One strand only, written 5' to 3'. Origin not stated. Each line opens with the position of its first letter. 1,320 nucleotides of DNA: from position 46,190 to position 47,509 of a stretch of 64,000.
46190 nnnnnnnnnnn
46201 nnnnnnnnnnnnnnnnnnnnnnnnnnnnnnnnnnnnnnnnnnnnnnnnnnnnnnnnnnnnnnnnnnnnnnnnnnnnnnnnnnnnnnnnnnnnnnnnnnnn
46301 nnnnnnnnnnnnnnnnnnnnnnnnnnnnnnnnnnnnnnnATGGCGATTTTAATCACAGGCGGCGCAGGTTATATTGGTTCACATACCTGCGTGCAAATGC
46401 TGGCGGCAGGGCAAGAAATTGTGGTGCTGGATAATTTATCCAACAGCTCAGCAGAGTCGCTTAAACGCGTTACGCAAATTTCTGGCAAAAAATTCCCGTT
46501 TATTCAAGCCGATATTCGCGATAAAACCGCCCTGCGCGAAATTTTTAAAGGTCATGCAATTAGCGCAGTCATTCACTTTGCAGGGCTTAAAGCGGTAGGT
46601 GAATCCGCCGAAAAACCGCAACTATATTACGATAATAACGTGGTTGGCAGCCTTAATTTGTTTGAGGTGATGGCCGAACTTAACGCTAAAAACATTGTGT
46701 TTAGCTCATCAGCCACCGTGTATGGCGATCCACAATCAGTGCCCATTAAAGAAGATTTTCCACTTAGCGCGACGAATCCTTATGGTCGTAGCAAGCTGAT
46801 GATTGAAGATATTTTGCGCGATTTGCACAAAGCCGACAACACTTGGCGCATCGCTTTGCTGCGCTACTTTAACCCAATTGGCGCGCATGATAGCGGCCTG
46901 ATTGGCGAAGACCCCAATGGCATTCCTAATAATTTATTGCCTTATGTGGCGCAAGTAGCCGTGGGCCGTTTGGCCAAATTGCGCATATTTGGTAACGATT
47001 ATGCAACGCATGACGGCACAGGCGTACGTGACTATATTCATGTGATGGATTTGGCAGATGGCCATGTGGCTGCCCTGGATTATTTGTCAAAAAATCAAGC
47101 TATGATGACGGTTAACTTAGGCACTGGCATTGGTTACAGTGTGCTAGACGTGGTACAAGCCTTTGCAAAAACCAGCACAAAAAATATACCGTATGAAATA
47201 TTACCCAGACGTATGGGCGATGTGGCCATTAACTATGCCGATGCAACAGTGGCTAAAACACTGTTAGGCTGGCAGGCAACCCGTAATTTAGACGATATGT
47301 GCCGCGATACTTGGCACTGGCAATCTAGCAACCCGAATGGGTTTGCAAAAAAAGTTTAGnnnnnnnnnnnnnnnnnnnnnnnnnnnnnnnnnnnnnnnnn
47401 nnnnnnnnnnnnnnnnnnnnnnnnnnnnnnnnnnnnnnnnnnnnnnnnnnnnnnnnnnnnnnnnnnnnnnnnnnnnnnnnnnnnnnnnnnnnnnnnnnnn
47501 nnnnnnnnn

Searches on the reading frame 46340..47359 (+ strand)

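Call 29: search_protein_families(library=pfam, proteins=[window:46340-47359:+], max_evalue=0.01)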
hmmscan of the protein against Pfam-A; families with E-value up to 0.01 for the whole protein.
window:46340-47359:+ (339 aa): 10 families
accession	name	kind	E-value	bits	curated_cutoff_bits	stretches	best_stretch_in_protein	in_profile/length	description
PF16363.11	GDP_Man_Dehyd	-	5e-64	217.3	27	1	4-324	1-332/332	GDP-mannose 4,6 dehydratase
PF01370.27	Epimerase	-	2.8e-59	200.9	20.9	1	3-261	1-240/240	NAD dependent epimerase/dehydratase family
PF01073.25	3Beta_HSD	-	1.2e-17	64.4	22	1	4-190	1-184/280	3-beta hydroxysteroid dehydrogenase/isomerase family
PF02719.21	Polysacc_synt_2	-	2.1e-17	63.7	20.2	1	3-183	1-175/293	Polysaccharide biosynthesis protein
PF04321.23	RmlD_sub_bind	-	9.5e-14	51.6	27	1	1-173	1-150/287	RmlD substrate binding domain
PF08659.16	KR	-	5.2e-09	36.7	22.6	1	3-132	3-145/180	KR domain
PF00106.31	adh_short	-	2.2e-08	34.2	26.6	1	2-106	2-114/195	short chain dehydrogenase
PF13460.12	NAD_binding_10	-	5.1e-06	26.9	27.2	1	7-161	1-133/184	NAD(P)H-binding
PF07993.18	NAD_binding_4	-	9.4e-06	25.4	20.1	1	5-166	1-195/258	Male sterility protein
PF05368.20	NmrA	-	0.0074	16.3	27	0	3-122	5-105/298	NmrA-like family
